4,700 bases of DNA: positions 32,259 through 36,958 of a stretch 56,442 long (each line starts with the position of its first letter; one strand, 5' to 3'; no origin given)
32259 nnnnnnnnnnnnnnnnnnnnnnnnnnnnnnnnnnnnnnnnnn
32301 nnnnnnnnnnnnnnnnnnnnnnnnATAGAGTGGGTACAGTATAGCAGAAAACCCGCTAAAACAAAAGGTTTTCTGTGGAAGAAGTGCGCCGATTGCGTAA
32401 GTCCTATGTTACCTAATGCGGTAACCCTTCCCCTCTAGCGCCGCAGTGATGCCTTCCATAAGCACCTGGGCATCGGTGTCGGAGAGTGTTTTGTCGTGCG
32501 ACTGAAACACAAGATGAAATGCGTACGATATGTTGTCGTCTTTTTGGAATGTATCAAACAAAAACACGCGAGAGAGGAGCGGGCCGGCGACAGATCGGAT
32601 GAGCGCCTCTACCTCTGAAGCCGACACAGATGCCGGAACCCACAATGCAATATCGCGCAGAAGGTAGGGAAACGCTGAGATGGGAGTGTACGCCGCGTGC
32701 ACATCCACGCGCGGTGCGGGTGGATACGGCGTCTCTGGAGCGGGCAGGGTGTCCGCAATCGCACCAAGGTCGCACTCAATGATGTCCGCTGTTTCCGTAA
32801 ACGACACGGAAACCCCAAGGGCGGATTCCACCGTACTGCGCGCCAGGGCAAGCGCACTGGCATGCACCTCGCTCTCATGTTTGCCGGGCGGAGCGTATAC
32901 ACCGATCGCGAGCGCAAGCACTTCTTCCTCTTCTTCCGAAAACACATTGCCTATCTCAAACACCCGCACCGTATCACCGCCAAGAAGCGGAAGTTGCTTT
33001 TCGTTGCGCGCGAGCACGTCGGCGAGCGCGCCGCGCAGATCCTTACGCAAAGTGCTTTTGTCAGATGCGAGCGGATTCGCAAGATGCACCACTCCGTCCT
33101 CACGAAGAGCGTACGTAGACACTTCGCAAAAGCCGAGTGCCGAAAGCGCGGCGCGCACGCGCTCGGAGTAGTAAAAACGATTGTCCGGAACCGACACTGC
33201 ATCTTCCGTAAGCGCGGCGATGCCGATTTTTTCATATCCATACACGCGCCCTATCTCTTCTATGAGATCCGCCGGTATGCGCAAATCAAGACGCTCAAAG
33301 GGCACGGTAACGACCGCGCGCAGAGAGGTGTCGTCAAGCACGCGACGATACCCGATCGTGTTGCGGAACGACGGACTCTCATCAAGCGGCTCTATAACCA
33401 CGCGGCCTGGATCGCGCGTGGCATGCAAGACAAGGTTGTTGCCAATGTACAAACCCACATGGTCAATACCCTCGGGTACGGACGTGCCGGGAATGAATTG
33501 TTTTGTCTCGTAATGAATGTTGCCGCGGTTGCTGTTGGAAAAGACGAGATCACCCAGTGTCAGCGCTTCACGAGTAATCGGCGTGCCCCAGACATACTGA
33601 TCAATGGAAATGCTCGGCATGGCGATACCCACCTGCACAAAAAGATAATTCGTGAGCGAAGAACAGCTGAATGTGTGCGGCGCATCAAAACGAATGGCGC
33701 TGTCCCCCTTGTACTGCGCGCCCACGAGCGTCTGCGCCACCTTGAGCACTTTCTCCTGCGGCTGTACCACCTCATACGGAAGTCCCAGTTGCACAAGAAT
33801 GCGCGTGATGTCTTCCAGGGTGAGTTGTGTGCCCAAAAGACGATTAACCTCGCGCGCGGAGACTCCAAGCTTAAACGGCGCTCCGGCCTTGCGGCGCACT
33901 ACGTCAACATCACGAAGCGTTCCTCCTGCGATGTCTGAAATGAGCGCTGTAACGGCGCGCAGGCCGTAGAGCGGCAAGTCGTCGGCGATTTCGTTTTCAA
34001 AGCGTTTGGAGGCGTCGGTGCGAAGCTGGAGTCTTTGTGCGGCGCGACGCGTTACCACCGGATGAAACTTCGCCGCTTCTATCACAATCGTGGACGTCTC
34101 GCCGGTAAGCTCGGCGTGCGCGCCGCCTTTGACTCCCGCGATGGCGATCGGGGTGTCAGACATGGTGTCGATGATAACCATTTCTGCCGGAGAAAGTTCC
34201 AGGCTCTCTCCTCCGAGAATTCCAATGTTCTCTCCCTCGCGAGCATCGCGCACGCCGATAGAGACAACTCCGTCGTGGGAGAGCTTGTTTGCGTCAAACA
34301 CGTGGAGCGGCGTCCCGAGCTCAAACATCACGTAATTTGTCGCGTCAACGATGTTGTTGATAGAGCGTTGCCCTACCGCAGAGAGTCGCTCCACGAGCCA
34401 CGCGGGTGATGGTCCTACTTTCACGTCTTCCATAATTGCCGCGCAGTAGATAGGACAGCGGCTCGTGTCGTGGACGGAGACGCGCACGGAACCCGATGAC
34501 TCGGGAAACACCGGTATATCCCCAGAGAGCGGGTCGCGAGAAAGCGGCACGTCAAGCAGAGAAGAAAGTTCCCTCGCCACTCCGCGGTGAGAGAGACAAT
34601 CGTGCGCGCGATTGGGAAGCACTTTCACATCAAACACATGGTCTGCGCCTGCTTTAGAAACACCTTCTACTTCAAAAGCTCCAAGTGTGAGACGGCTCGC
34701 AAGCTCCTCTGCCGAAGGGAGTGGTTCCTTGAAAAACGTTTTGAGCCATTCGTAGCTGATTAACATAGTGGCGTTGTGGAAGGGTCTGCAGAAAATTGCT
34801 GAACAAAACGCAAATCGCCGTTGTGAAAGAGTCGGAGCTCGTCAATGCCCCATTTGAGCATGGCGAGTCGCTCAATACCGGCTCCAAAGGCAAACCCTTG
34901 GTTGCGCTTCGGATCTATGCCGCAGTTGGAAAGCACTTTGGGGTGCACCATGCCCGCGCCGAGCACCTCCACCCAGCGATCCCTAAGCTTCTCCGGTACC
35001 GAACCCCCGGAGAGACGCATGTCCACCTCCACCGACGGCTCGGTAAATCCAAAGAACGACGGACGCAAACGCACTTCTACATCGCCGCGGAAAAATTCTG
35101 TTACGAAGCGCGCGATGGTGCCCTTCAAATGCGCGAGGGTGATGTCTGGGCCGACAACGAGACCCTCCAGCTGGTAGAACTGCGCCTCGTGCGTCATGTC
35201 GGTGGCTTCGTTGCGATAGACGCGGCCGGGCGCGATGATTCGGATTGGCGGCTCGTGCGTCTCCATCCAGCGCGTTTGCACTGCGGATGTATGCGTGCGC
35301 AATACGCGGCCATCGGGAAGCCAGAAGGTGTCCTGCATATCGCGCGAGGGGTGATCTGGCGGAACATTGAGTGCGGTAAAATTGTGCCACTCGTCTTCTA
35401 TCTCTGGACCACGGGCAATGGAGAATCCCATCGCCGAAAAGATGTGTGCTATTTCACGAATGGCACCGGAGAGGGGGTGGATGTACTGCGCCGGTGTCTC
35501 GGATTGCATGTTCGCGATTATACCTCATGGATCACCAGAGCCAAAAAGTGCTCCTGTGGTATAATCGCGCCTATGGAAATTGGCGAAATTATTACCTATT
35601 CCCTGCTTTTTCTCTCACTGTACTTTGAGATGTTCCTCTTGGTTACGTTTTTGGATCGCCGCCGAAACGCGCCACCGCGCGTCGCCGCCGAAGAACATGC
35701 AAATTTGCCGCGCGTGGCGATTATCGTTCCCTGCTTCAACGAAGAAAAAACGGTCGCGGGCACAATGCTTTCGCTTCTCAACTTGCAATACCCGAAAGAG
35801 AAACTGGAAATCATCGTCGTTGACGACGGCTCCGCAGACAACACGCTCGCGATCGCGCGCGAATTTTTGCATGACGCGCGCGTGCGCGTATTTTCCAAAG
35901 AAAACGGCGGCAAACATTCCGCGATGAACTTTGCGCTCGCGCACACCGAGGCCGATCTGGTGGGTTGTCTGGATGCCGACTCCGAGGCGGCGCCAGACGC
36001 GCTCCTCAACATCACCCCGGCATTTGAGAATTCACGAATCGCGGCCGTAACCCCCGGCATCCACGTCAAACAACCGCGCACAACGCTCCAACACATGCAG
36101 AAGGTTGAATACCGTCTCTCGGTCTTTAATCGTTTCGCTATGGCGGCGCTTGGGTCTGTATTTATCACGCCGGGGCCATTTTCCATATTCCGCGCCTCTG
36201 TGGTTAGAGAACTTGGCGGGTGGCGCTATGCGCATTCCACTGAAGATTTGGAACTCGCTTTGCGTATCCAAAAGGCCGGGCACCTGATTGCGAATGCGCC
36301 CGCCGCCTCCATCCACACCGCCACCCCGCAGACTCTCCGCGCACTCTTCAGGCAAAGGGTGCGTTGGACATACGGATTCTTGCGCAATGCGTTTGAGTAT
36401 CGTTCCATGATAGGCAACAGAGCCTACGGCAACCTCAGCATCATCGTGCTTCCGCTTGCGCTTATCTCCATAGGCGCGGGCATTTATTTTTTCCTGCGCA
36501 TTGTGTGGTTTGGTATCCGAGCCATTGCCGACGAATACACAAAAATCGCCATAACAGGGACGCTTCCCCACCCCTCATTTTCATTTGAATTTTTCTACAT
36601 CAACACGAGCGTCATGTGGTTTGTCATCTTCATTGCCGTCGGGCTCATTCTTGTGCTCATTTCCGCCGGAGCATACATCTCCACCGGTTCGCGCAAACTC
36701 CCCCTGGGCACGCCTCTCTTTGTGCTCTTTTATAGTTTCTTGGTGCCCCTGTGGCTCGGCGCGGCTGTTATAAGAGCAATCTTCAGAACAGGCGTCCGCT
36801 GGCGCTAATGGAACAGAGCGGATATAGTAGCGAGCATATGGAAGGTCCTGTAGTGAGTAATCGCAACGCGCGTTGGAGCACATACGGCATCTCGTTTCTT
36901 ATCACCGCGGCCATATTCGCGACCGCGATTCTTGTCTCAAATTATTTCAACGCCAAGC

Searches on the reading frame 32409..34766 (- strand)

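Call 15: search_protein_families(library=pfam, proteins=[window:32409-34766:-], max_evalue=0.00001)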
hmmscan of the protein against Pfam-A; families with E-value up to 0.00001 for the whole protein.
window:32409-34766:- (785 aa): 5 families
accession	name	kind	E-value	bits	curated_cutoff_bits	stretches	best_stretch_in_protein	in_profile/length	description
PF03483.22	B3_4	-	2.6e-52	177.4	29.3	1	104-281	2-174/174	B3/4 domain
PF03147.19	FDX-ACB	-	3.2e-18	66.4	31.1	1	697-785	1-94/94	Ferredoxin-fold anticodon binding domain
PF03484.21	B5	-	2e-14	54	28.6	1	484-511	40-67/67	tRNA synthetase B5 domain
PF00877.26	NLPC_P60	-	6.6e-12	45.8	23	1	363-475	11-105/105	NlpC/P60 family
PF17759.6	tRNA_synthFbeta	-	2.4e-10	40.7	22.4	1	531-625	19-127/214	Phenylalanyl tRNA synthetase beta chain CLM domain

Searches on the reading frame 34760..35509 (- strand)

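Call 36: search_protein_families(library=pfam, proteins=[window:34760-35509:-], max_evalue=0.001)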
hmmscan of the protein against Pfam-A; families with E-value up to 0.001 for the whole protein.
window:34760-35509:- (249 aa): 1 family
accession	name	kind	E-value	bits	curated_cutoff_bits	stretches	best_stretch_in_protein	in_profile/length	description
PF01409.25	tRNA-synt_2d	-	3.1e-89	299.1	19.8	1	6-239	12-246/246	tRNA synthetases class II core domain (F)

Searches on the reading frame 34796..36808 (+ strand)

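Call 36: search_protein_families(library=pfam, proteins=[window:34796-36808:+], max_evalue=0.001)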
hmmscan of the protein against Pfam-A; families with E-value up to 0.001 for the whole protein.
window:34796-36808:+ (670 aa): 6 families
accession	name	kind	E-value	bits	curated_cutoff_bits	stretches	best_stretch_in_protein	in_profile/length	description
PF13641.12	Glyco_tranf_2_3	-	4.1e-33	115.7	27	1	305-527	1-230/230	Glycosyltransferase like family 2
PF00535.33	Glycos_transf_2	-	4e-32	111.9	23.3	1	309-473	2-167/168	Glycosyl transferase family 2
PF13632.12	Glyco_trans_2_3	-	4e-24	86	27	1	391-567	4-188/198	Glycosyl transferase family group 2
PF13506.12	Glyco_transf_21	-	2.2e-09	37.5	21.7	1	373-525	18-173/174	Glycosyl transferase family 21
PF10111.15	Glyco_tranf_2_2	-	2.1e-08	34.5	27.3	1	309-515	2-223/276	Glycosyltransferase like family 2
PF03142.21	Chitin_synth_2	-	1.5e-05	24.3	27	0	387-469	203-288/527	Chitin synthase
